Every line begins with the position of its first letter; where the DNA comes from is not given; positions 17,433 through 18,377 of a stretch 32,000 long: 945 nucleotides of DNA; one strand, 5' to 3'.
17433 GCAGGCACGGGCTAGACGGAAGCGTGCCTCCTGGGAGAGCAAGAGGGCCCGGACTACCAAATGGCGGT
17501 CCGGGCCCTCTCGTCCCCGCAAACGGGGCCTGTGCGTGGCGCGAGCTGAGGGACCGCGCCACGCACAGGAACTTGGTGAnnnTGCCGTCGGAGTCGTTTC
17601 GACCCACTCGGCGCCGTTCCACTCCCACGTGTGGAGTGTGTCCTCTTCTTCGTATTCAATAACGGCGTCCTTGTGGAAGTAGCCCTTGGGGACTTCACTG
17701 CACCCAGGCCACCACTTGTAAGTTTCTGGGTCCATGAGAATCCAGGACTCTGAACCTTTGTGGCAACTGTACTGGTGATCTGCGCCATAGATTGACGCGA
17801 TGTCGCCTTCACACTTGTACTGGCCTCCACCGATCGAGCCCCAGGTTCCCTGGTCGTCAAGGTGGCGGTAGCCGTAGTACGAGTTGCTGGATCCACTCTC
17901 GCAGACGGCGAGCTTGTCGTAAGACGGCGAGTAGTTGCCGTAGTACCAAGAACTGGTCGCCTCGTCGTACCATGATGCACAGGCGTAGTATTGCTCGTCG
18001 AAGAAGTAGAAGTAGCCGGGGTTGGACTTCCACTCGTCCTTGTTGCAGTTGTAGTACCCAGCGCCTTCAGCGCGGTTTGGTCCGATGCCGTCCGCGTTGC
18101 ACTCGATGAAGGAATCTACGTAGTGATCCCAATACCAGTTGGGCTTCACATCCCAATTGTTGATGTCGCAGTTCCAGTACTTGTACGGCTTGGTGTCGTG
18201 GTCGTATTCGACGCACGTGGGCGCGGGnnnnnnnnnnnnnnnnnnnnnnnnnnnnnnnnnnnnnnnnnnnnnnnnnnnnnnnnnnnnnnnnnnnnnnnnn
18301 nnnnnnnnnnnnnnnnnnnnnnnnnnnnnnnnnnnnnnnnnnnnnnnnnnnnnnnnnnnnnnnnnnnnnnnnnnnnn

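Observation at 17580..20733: Unrecognised nine-cysteine, Tyr/Trp-rich ectodomain shared by P1 and P2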

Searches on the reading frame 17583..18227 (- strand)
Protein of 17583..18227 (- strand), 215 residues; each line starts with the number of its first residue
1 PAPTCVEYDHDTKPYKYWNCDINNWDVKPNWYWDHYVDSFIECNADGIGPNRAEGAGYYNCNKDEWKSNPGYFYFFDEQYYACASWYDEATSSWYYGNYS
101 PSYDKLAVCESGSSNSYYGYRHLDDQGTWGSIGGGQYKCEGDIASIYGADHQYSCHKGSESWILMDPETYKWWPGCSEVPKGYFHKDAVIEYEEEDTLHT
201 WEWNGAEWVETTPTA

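Call 6: find_homologous_proteins(query=window:17583-18227:-, max_evalue=0.001)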
Query seq(215 aa): 29 candidates shared short words with the query, none scored E <= 0.001.

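Call 19: search_solved_structures(query=A2, max_evalue=10, show_alignments=2)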
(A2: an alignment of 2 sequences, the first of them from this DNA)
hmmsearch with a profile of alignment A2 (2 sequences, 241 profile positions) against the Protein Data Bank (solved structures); distinct sequences matched with E-value up to 10: 2.
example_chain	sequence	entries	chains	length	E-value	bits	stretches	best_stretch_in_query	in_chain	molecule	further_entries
8weq_C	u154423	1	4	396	0.055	16.4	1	16-43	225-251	4-hydroxybenzoate 3-monooxygenase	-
3dew_A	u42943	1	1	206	0.98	12.3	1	98-152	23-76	Transcriptional regulator, TetR family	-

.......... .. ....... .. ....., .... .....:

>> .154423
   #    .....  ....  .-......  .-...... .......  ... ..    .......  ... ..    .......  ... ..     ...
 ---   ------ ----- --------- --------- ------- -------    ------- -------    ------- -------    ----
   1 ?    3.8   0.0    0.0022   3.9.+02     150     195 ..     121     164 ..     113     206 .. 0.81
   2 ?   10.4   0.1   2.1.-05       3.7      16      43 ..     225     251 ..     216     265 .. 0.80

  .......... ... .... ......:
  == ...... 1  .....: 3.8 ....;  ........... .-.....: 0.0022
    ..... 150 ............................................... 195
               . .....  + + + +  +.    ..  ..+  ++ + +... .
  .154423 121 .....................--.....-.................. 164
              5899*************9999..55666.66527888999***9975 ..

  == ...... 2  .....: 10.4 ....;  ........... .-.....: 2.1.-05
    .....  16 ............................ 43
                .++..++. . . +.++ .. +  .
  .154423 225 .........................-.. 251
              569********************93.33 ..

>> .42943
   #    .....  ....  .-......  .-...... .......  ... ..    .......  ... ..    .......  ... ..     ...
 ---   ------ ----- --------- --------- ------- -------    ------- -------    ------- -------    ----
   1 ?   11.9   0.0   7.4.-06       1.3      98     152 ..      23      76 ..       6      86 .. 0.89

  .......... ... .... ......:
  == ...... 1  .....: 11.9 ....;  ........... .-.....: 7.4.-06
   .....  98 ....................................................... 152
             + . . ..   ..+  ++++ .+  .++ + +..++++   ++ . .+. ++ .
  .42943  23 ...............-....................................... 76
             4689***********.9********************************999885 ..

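Call 24: predict_structure(alignment_id=A2)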
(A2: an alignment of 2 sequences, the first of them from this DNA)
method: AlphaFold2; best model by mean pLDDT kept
length: 215 residues; sequences in the alignment: 2
mean_pLDDT: 35.9   pTM: 0.29
mean pLDDT of the five models: 35.9, 34.8, 33.0, 31.7, 31.5
residues with pLDDT >= 90: 0; 70-90: 1; 50-70: 22; < 50: 192
segments of 3 or more residues with pLDDT < 50: 1-189
pLDDT, mean of each block of 10 residues (from residue 1): 24 26 32 33 30 33 35 29 38 43 40 37 36 31 22 29 36 34 42 55 59 52
secondary structure, 60 per line:
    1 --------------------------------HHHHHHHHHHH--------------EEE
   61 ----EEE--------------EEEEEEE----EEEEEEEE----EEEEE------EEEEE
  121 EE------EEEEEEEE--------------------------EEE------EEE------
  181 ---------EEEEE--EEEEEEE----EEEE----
elements in order: H33-43 E58-60 E65-67 E82-88 E93-100 E105-109 E116-122 E129-136 E163-165 E172-174 E190-194 E197-203 E208-211

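Call 27: search_protein_representatives(alignment_id=A2)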
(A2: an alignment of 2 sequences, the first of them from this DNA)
Query: 2 sequences, 241 profile positions. Proteins with E-value up to 0.001 (for the whole library): 51; up to 1e-10: 13; up to 1e-30: 2. The best 51 are listed.
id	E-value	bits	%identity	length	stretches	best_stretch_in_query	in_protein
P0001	5.2e-118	409.4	-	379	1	1-241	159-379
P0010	1.6e-31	126.3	-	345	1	3-232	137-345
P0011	8.0e-29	117.4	-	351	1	4-202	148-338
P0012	5.3e-26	108.2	-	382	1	4-232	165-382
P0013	4.9e-22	95.2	-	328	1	4-241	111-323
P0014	2.1e-17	80.1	-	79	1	168-240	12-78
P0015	1.1e-14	71.1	-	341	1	5-163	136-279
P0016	1.0e-13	67.9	-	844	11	215-235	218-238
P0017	3.6e-13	66.2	-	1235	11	210-240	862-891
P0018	2.0e-12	63.7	-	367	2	8-185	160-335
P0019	3.0e-11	59.9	-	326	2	85-230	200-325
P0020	7.3e-11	58.6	-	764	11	209-236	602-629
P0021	7.7e-11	58.6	-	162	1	57-185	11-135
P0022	1.2e-10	57.9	-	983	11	211-236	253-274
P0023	1.5e-09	54.3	-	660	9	217-238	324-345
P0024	2.4e-09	53.7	-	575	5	213-236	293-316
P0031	2.2e-06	44.0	-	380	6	216-235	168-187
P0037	9.5e-05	38.6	-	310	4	212-236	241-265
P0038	1.1e-04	38.4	-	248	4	214-235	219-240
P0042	1.5e-04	38.0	-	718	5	165-235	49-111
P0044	2.3e-04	37.3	-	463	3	184-232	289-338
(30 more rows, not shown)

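Call 29: search_protein_families(library=pfam, proteins=[P0016, P0017, P0020, P0022, P0024, P0031, P0037, P0038, P0044, P0042], max_evalue=0.01)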
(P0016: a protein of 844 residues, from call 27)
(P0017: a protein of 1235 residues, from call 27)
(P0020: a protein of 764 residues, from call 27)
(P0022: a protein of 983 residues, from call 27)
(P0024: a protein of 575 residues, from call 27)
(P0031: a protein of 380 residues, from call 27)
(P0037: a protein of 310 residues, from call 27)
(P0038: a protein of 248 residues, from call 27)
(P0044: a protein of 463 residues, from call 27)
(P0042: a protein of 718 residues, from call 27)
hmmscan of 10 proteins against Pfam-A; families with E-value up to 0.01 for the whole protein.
P0016 (844 aa): 9 families
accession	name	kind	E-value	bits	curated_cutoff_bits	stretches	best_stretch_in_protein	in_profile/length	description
PF24681.1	Kelch_KLHDC2_KLHL20_DRC7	-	1.2e-64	218.1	50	5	36-175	43-185/221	KLHDC2/KLHL20/DRC7 Kelch-repeats domain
PF13415.12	Kelch_3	-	1.3e-48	162.7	22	6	56-101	2-48/48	Galactose oxidase, central domain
PF24981.1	Beta-prop_ATRN-LZTR1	-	1.1e-46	159.9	50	7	480-623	25-183/289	Attractin/LZTR1 beta-propeller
PF13418.12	Kelch_4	-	1.3e-43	147.2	21.6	4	92-127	1-35/49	Galactose oxidase, central domain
PF13854.13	Kelch_HCF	-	3.6e-18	66.4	113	2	37-131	11-103/345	Host cell factor, Kelch-repeats domain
PF07646.21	Kelch_2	-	9.8e-17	60.4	21.3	0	401-430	5-36/48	Kelch motif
PF13964.12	Kelch_6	-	1.9e-16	59.8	25.3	0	351-380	8-34/50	Kelch motif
PF11617.13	Cu-binding_MopE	-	8.5e-10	39.1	27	1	675-704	1-30/30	Putative metal-binding motif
PF10708.14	DUF2510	-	0.0029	17.7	24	0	575-588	17-30/35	Protein of unknown function (DUF2510)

P0017 (1235 aa): 8 families
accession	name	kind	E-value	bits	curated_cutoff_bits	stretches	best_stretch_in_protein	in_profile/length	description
PF24681.1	Kelch_KLHDC2_KLHL20_DRC7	-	2.3e-63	213.9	50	5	856-1007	11-160/221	KLHDC2/KLHL20/DRC7 Kelch-repeats domain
PF13415.12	Kelch_3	-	3e-35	120.1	22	4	590-642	2-48/48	Galactose oxidase, central domain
PF24981.1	Beta-prop_ATRN-LZTR1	-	4.3e-30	105.4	50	6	909-1074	3-169/289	Attractin/LZTR1 beta-propeller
PF13418.12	Kelch_4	-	4.3e-30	103.8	21.6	1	948-982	1-35/49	Galactose oxidase, central domain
PF13964.12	Kelch_6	-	2e-13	50.2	25.3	0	949-983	2-35/50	Kelch motif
PF07646.21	Kelch_2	-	2.7e-11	43.2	21.3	0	523-563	2-39/48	Kelch motif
PF13948.11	DUF4215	-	2.4e-09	37.8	27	0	244-277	3-38/47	Domain of unknown function (DUF4215)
PF03089.20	RAG2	-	0.0012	18.4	21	0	519-561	83-125/339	Recombination activating protein 2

P0020 (764 aa): 6 families
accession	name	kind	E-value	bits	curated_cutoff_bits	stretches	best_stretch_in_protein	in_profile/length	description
PF24681.1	Kelch_KLHDC2_KLHL20_DRC7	-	1.4e-61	208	50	4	171-354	46-221/221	KLHDC2/KLHL20/DRC7 Kelch-repeats domain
PF13415.12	Kelch_3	-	9e-45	150.4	22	5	139-184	3-48/48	Galactose oxidase, central domain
PF13418.12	Kelch_4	-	2.9e-37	126.8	21.6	3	486-529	1-46/49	Galactose oxidase, central domain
PF24981.1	Beta-prop_ATRN-LZTR1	-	1.4e-33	116.9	50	4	113-306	26-226/289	Attractin/LZTR1 beta-propeller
PF07646.21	Kelch_2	-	7.3e-06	26.1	21.3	0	231-269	5-40/48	Kelch motif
PF13964.12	Kelch_6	-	0.004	17.5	25.3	0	177-211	3-35/50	Kelch motif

P0022 (983 aa): 8 families
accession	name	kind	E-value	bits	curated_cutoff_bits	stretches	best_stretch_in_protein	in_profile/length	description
PF13415.12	Kelch_3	-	2.6e-73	241.4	22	9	580-626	2-48/48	Galactose oxidase, central domain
PF24681.1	Kelch_KLHDC2_KLHL20_DRC7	-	2.7e-65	220.2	50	5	169-305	46-184/221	KLHDC2/KLHL20/DRC7 Kelch-repeats domain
PF13418.12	Kelch_4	-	1e-54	182.7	21.6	8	467-502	1-35/49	Galactose oxidase, central domain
PF24981.1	Beta-prop_ATRN-LZTR1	-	3.6e-39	135.2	50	5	71-195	33-169/289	Attractin/LZTR1 beta-propeller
PF13964.12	Kelch_6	-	1e-23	82.9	25.3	0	127-162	2-38/50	Kelch motif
PF07646.21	Kelch_2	-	2.2e-21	75.1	21.3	0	132-163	5-40/48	Kelch motif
PF02494.22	HYR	-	4.9e-10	40.1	21.7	1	749-832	2-81/81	HYR domain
PF03089.20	RAG2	-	1.5e-05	24.6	21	0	170-207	83-122/339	Recombination activating protein 2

P0024 (575 aa): 10 families
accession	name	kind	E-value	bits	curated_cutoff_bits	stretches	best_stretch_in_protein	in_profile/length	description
PF24681.1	Kelch_KLHDC2_KLHL20_DRC7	-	1.8e-34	119.4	50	3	60-200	46-185/221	KLHDC2/KLHL20/DRC7 Kelch-repeats domain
PF13415.12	Kelch_3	-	1.2e-32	111.8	22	3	126-173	2-46/48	Galactose oxidase, central domain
PF13418.12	Kelch_4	-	4e-18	65.5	21.6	2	114-158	2-44/49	Galactose oxidase, central domain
PF24981.1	Beta-prop_ATRN-LZTR1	-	1.5e-17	64.3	50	3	97-236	22-168/289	Attractin/LZTR1 beta-propeller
PF07646.21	Kelch_2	-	1.1e-07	31.9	21.3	0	118-156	4-40/48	Kelch motif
PF22352.2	K319L-like_PKD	-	0.00039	20.8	27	1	378-449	12-84/84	K319L-like, PKD domain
PF02010.21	REJ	-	0.001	18.2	25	0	379-438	101-148/452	REJ domain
PF18911.6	PKD_4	-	0.0019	18.7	27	1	358-444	2-80/85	PKD domain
PF01344.31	Kelch_1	-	0.0026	17.7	20.1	0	123-157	9-41/46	Kelch motif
PF19077.6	Big_13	-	0.0059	17.5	27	0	546-569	76-100/102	Bacterial Ig-like domain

P0031 (380 aa): 6 families
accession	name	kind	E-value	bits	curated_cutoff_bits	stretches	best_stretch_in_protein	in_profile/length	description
PF24681.1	Kelch_KLHDC2_KLHL20_DRC7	-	4.8e-30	104.9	50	2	127-260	38-175/221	KLHDC2/KLHL20/DRC7 Kelch-repeats domain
PF13418.12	Kelch_4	-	2.5e-26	91.8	21.6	2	139-174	1-35/49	Galactose oxidase, central domain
PF24981.1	Beta-prop_ATRN-LZTR1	-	2.3e-19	70.2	50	4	157-309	4-171/289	Attractin/LZTR1 beta-propeller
PF13415.12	Kelch_3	-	2.8e-19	69.2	22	1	153-198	3-48/48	Galactose oxidase, central domain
PF13964.12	Kelch_6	-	3.5e-07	30.4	25.3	0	150-174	10-34/50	Kelch motif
PF13948.11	DUF4215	-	1.3e-05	25.8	27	1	28-74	4-46/47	Domain of unknown function (DUF4215)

P0037 (310 aa): 3 families
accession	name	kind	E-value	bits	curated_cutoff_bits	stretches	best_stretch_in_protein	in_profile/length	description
PF14312.12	FG-GAP_2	-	9e-56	186.3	23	5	23-71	4-49/49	FG-GAP repeat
PF16083.10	Phage_holin_3_3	-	4.6e-06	27.1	28.4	0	93-121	45-73/78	LydA holin phage, holin superfamily III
PF19565.4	DUF6087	-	0.0029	18.3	27.1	0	227-270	26-67/99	Family of unknown function (DUF6087)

P0038 (248 aa): 3 families
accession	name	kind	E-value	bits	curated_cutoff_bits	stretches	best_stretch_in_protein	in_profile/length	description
PF14312.12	FG-GAP_2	-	7.4e-24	84.1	23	3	181-224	6-49/49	FG-GAP repeat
PF24168.1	PB4_spike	-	2.7e-06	27.1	27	0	114-136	256-278/315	Straight fiber protein PB4 spike domain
PF13573.12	SprB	-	9.8e-06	25.6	28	0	117-126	26-35/37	SprB repeat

P0044 (463 aa): 1 family
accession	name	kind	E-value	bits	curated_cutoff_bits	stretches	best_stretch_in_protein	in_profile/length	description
PF16428.10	DUF5025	-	2.1e-05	25.2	26.8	0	183-224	118-158/158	Domain of unknown function (DUF5025)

P0042 (718 aa): 7 families
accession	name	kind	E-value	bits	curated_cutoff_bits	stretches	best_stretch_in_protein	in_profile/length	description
PF24681.1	Kelch_KLHDC2_KLHL20_DRC7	-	2.4e-25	89.6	50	3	231-351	13-132/221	KLHDC2/KLHL20/DRC7 Kelch-repeats domain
PF13415.12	Kelch_3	-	7.4e-25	87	22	4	126-172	2-48/48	Galactose oxidase, central domain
PF13418.12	Kelch_4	-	7e-18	64.8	21.6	1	124-148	11-35/49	Galactose oxidase, central domain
PF11617.13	Cu-binding_MopE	-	1.9e-14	54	27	2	450-479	1-30/30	Putative metal-binding motif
PF24981.1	Beta-prop_ATRN-LZTR1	-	8.3e-12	45.4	50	2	60-185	39-169/289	Attractin/LZTR1 beta-propeller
PF07646.21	Kelch_2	-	1.9e-08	34.3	21.3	0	272-306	6-40/48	Kelch motif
PF13964.12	Kelch_6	-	2.5e-08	34.1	25.3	0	123-153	9-39/50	Kelch motif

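Call 33: find_encoding_contigs(protein=P0018, flank=10000, max_places=2)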
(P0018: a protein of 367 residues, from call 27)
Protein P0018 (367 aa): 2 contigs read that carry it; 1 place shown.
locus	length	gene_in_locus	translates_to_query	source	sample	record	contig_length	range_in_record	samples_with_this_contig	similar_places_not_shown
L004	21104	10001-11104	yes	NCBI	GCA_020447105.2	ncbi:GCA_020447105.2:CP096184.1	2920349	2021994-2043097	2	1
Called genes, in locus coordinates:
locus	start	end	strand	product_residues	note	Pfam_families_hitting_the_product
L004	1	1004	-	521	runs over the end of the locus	PF23186:DUF7059, PF06325:PrmA (weak), PF05175:MTS, PF13847:Methyltransf_31 (weak), PF08241:Methyltransf_11 (weak), PF13649:Methyltransf_25 (weak)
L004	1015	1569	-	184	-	PF00583:Acetyltransf_1, PF13673:Acetyltransf_10 (weak), PF13508:Acetyltransf_7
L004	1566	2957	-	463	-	PF04389:Peptidase_M28 (weak), PF01546:Peptidase_M20, PF07687:M20_dimer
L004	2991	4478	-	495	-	PF07690:MFS_1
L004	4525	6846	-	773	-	PF03030:H_PPase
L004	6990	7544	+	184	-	PF04542:Sigma70_r2, PF08281:Sigma70_r4_2, PF04545:Sigma70_r4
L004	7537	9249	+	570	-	-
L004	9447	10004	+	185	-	PF08281:Sigma70_r4_2, PF04545:Sigma70_r4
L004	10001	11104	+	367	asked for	-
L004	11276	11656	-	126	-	-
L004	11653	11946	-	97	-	-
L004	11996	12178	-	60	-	PF14029:DUF4244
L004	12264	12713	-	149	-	PF00482:T2SSF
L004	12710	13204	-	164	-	-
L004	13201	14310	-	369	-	PF00437:T2SSE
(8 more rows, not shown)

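Call 41: search_solved_structures(query=A4, max_evalue=10, show_alignments=2)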
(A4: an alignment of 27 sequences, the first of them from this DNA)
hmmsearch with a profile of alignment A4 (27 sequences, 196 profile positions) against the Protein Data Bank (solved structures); distinct sequences matched with E-value up to 10: 0.

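Call 48: predict_structure(alignment_id=A4)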
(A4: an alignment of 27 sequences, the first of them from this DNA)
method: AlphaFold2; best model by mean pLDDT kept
length: 214 residues; sequences in the alignment: 27
mean_pLDDT: 93.2   pTM: 0.78
mean pLDDT of the five models: 93.2, 93.0, 92.9, 92.2, 91.8
residues with pLDDT >= 90: 177; 70-90: 35; 50-70: 2; < 50: 0
segments of 3 or more residues with pLDDT < 50: none
pLDDT, mean of each block of 10 residues (from residue 1): 86 96 96 96 97 94 97 96 96 95 94 95 91 91 96 88 95 83 93 90 95 91
secondary structure, 60 per line:
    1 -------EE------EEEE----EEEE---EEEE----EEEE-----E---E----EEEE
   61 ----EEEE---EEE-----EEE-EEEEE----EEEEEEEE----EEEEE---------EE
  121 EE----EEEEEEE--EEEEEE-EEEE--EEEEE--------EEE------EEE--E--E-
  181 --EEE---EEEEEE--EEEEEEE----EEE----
elements in order: E16-19 E24-27 E31-34 E39-42 E57-60 E65-68 E72-74 E80-82 E84-88 E93-100 E105-109 E119-122 E127-133 E136-141 E143-146 E149-153 E162-164 E171-173 E183-185 E189-194 E197-203 E208-210

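Call 52: fold_search(model_id=the predicted structure, library=pdb)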
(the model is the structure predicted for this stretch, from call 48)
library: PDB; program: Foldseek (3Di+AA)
matches with E <= 10: 205; with E <= 0.001: 0
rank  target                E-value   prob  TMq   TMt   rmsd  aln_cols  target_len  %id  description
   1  7e7n                  3.9e-01  0.11  0.15  0.13  15.3       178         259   12  Crystal structure of RSL mutant-R17A/R108A/R199A in complex with R3F (released 2021-04-14)
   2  7e7r_B                4.1e-01  0.06  0.16  0.14  23.1       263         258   11  Crystal structure of RSL mutant in complex with Ligand (released 2021-04-14)
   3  6rtd_B                4.8e-01  0.06  0.13  0.08  17.9       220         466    8  Dihydro-heme d1 dehydrogenase NirN in complex with DHE (released 2019-06-19)
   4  8eap_D                5.9e-01  0.06  0.13  0.08  19.2       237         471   14  Cryo-EM structure of the in-situ gp10-gp26 from bacteriophage P22 (released 2023-09-06)
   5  9a3z_B                7.8e-01  0.09  0.19  0.15  12.3       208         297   10  A predicted model of tissue transglutaminase 2 (TG2) in complex with plasma fibronectin's gelatin binding domain (FNI6 (released 2024-02-02)
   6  6hvg_A                8.6e-01  0.06  0.15  0.04  15.2       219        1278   10  Crystal Structure of Truncated Alternansucrase from Leuconostoc mesenteroides NRRL B-1355 (released 2019-02-27)
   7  3m7p                  9.1e-01  0.03  0.11  0.08  19.4       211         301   10  Fibronectin fragment (released 2010-06-23)
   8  1ncf_A                1.0e+00  0.05  0.12  0.16  15.8       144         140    8  A NEW PARADIGM FOR TUMOR NECROSIS FACTOR SIGNALLING (released 1995-12-07)
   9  2rky_A                1.1e+00  0.25  0.18  0.33   5.5        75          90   13  Crystal structure of the fourth and fifth fibronectin F1 modules in complex with a fragment of staphylococcus aureus f (released 2008-08-05)
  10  1ncf_B                1.1e+00  0.04  0.13  0.15  13.9       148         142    5  A NEW PARADIGM FOR TUMOR NECROSIS FACTOR SIGNALLING (released 1995-12-07)
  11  7xnm_A                1.1e+00  0.03  0.14  0.07  17.9       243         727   11  Structure of porcine dipeptidyl peptidase 4 inhibitory peptide complex (released 2023-05-17)
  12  8ze6_B                1.3e+00  0.03  0.15  0.07  17.8       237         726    9  Crystal structure of MjHKU4r-CoV-1 RBD bound to MjDPP4 (released 2024-10-30)
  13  6vip_A                1.5e+00  0.07  0.12  0.17  13.0        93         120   11  TUDOR DOMAIN OF TUMOR SUPPRESSOR P53BP1 WITH MFP-6008 (released 2020-02-12)
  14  7td5_B                1.5e+00  0.03  0.14  0.09  21.6       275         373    7  Structure of human PRC2-EZH1 containing phosphorylated SUZ12 (released 2022-11-16)
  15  7wpq_C                1.6e+00  0.02  0.10  0.06  18.8       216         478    9  Cryo-EM structure of VWF D'D3 dimer complexed with D1D2 at 3.27 angstron resolution (2 units) (released 2022-05-25)
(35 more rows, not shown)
